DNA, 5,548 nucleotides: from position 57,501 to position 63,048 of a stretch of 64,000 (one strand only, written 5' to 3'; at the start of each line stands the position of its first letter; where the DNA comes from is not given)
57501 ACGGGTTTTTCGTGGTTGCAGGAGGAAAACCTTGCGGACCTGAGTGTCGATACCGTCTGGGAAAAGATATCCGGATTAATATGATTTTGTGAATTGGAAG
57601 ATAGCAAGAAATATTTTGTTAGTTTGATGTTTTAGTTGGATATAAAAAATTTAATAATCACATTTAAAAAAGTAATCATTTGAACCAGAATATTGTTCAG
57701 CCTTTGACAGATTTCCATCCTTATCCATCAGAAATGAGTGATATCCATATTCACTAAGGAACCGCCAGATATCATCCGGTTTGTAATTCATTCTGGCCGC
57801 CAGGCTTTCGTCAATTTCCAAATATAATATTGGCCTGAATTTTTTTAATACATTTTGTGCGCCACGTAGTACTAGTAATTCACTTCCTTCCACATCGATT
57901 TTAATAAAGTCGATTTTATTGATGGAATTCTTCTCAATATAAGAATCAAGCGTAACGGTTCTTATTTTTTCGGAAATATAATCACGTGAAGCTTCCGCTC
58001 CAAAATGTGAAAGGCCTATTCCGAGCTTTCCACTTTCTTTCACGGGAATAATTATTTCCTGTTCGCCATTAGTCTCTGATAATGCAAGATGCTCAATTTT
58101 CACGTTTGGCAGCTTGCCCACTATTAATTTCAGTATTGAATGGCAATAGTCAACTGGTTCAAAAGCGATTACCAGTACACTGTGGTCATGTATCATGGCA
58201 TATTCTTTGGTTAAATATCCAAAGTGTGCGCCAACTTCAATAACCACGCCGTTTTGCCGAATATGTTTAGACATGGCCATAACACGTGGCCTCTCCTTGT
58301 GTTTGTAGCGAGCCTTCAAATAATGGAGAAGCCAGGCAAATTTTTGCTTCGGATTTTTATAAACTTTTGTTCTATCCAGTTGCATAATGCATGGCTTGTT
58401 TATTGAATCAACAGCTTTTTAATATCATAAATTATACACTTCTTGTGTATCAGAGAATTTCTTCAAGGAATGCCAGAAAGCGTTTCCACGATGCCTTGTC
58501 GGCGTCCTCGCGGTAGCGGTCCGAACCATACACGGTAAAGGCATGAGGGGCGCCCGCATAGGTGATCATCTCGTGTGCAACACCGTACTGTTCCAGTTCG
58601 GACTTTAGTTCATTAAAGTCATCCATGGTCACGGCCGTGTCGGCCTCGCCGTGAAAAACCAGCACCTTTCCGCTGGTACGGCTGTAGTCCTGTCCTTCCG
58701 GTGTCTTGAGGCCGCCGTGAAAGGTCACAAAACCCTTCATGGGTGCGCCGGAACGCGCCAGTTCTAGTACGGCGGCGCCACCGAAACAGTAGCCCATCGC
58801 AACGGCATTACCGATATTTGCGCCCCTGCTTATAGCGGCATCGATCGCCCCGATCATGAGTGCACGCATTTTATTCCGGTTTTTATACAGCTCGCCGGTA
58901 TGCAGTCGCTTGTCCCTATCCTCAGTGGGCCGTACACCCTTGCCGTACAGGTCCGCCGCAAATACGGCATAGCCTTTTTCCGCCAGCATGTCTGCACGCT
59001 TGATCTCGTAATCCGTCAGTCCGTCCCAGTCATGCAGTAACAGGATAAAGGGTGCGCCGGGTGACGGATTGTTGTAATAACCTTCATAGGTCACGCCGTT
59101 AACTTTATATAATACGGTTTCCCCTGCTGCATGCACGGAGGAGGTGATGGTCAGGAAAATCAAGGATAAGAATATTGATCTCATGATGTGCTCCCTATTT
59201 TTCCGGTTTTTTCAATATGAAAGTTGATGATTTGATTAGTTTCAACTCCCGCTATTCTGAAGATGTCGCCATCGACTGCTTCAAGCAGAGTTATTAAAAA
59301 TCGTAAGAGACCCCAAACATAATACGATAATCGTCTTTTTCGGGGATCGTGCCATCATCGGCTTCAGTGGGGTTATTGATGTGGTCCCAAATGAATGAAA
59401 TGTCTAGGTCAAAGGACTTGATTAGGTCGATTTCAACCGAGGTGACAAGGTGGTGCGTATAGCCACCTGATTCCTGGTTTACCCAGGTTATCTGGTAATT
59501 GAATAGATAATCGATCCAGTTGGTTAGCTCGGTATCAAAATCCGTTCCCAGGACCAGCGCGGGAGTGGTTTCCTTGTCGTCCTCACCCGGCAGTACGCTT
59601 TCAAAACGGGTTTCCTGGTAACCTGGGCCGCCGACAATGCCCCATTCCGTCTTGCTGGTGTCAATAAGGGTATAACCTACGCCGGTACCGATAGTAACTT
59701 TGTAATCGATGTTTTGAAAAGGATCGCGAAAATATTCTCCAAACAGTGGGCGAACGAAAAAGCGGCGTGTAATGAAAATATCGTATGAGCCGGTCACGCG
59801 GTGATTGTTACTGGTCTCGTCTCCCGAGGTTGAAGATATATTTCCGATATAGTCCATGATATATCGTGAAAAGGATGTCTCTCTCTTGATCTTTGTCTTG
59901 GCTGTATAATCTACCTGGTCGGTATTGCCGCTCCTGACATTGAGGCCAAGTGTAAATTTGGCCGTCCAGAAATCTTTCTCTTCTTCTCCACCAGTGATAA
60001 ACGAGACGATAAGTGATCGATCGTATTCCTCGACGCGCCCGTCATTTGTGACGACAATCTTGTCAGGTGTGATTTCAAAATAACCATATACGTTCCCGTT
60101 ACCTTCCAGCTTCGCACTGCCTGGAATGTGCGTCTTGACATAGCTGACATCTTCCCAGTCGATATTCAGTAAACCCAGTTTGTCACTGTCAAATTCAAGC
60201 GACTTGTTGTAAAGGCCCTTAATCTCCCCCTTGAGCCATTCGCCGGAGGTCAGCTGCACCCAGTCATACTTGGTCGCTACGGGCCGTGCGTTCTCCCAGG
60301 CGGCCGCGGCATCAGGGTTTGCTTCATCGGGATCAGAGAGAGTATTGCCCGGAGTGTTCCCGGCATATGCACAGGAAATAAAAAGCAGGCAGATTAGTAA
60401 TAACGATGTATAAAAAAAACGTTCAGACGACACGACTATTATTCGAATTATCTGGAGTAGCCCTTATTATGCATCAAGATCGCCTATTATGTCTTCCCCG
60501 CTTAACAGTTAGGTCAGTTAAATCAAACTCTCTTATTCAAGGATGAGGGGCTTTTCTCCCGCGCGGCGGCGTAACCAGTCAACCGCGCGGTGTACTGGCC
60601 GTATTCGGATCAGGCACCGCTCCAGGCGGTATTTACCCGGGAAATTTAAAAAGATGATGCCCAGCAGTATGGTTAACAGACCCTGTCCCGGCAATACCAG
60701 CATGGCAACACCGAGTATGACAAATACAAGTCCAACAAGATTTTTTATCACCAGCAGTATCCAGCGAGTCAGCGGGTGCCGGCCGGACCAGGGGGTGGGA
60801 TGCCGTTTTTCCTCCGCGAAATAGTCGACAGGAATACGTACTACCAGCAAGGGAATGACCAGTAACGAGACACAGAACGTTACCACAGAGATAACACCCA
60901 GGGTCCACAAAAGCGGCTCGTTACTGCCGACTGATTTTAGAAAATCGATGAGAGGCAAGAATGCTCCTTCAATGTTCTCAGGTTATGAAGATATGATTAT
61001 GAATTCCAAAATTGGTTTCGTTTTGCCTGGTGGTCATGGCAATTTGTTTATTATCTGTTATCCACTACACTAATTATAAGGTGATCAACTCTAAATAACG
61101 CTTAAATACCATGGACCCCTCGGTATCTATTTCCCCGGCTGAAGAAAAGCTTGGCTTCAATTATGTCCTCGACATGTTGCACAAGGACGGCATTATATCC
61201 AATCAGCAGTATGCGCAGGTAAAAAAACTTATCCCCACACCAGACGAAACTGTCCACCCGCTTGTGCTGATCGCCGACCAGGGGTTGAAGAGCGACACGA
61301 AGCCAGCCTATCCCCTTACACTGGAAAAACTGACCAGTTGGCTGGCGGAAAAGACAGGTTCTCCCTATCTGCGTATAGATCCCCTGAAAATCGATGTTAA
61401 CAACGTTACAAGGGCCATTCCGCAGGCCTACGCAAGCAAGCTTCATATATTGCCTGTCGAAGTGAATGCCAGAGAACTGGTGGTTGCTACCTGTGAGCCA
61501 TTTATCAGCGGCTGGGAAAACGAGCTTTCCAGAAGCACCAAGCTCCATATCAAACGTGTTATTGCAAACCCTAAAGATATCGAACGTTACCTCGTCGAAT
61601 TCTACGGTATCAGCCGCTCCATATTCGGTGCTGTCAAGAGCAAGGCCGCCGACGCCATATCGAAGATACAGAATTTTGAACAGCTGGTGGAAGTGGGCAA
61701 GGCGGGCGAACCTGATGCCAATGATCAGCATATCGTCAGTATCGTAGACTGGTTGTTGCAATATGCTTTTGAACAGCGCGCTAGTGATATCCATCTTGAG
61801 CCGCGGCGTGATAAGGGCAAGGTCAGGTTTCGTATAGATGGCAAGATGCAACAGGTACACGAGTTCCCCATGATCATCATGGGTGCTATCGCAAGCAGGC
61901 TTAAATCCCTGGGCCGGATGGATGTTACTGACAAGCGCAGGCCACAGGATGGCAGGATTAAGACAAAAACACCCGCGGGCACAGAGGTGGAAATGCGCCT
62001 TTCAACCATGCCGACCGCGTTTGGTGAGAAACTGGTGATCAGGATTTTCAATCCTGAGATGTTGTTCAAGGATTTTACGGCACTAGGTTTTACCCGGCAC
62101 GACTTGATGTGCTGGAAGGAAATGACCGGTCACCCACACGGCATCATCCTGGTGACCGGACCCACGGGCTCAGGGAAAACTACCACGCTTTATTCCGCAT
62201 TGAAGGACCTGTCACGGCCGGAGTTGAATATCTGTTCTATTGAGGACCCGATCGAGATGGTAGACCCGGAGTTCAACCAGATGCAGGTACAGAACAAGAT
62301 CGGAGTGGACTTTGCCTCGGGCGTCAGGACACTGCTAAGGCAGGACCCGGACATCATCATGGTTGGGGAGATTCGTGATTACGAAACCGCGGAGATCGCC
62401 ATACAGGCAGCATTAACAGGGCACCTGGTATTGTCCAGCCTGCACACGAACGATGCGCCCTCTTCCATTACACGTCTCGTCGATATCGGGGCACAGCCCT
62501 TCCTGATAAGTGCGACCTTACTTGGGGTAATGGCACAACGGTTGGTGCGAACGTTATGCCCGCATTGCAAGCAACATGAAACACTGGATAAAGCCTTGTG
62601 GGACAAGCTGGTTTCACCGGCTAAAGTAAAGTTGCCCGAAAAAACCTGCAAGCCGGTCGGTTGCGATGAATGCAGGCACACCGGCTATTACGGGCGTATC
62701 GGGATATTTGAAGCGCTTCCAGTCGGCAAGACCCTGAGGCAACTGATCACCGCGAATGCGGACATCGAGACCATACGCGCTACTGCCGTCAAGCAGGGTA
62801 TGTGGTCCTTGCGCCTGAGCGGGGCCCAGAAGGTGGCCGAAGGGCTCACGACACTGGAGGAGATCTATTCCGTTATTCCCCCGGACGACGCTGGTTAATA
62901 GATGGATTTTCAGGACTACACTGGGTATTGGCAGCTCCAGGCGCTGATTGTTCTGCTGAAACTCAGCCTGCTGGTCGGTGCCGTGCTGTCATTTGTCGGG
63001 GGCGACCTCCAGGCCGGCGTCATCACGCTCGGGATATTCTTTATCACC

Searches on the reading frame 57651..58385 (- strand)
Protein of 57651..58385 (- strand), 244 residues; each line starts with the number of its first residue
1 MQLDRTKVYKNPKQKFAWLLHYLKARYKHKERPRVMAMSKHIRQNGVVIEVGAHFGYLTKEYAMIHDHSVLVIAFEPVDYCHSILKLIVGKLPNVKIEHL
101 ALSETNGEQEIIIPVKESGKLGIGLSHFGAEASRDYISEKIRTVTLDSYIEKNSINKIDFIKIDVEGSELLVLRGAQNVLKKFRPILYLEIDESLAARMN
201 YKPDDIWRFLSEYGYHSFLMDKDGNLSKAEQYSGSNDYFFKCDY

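Call 12: search_protein_families(library=pfam, proteins=[window:57651-58385:-])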
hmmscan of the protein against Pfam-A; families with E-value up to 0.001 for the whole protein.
window:57651-58385:- (244 aa): 1 family
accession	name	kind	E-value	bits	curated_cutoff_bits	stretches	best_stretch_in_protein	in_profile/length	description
PF05050.19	Methyltransf_21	-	1.1e-25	91.1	22.7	1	50-216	1-172/173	Methyltransferase FkbM domain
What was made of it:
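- Tried and rejected: The weak tblastn hit at 58047-58178 is an FkbM methyltransferase (call 12).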

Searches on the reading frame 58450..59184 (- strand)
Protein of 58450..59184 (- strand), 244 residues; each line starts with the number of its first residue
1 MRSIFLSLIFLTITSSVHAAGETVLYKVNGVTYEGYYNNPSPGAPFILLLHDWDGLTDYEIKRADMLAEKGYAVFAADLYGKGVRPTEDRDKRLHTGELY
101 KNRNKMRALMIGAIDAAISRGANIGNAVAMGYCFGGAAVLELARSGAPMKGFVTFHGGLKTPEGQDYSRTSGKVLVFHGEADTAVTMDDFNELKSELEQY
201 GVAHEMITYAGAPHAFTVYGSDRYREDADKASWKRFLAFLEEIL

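Call 12: search_protein_families(library=pfam, proteins=[window:58450-59184:-])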
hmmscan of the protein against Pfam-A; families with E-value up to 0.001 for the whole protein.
window:58450-59184:- (244 aa): 4 families
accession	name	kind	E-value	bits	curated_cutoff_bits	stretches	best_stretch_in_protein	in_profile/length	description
PF01738.24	DLH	-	1.1e-38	133.4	21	1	39-243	7-216/217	Dienelactone hydrolase family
PF00326.27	Peptidase_S9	-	1.1e-06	28.7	22.6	1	170-233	143-205/213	Prolyl oligopeptidase family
PF12695.13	Abhydrolase_5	-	3.2e-05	24.2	27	1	113-228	45-155/164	Alpha/beta hydrolase family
PF12146.15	Hydrolase_4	-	0.00011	22.1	27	0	64-155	24-107/239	Serine aminopeptidase, S33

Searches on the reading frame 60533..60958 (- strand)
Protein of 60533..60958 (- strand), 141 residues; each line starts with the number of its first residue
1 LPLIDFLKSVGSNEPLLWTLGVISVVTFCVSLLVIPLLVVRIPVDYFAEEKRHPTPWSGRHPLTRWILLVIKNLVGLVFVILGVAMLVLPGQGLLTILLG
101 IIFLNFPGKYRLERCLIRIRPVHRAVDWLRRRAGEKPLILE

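Call 12: search_protein_families(library=pfam, proteins=[window:60533-60958:-])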
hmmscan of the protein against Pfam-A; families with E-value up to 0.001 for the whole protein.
window:60533-60958:- (141 aa): 1 family
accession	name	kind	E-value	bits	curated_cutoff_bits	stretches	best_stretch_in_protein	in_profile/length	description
PF09656.15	PGPGW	-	2.9e-05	23.9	23.3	1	73-104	5-36/53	Putative transmembrane protein (PGPGW)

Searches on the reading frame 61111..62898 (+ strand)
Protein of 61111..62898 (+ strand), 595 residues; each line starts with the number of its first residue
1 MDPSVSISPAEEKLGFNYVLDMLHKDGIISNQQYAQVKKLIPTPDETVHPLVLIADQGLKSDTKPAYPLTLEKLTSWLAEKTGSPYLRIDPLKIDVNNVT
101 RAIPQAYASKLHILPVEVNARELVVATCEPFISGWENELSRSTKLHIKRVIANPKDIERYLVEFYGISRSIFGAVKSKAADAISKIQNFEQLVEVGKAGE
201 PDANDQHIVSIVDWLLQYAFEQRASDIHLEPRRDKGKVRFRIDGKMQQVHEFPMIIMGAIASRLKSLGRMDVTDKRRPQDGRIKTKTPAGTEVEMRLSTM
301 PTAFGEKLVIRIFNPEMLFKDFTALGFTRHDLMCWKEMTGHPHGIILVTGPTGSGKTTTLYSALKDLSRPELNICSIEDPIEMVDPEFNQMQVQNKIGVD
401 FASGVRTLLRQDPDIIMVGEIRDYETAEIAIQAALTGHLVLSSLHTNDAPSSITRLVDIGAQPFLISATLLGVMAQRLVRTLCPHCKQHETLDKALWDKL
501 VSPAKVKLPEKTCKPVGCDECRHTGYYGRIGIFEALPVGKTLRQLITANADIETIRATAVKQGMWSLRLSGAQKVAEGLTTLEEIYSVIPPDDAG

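Call 12: search_protein_families(library=pfam, proteins=[window:61111-62898:+])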
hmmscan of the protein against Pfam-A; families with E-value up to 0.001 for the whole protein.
window:61111-62898:+ (595 aa): 4 families
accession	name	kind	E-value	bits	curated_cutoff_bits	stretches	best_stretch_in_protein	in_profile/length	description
PF00437.27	T2SSE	-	7.6e-128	426.7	24.9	1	204-585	4-368/370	Type II/IV secretion system protein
PF05157.20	MshEN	-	4.6e-15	55.8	23.1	1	83-169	2-88/90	MshEN domain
PF25199.1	nSTAND_NTPase5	-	0.0002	21.6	34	1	342-388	40-87/145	Novel STAND NTPase 5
PF13191.12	AAA_16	-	0.0009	20.2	32.6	0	339-370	21-51/167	AAA ATPase domain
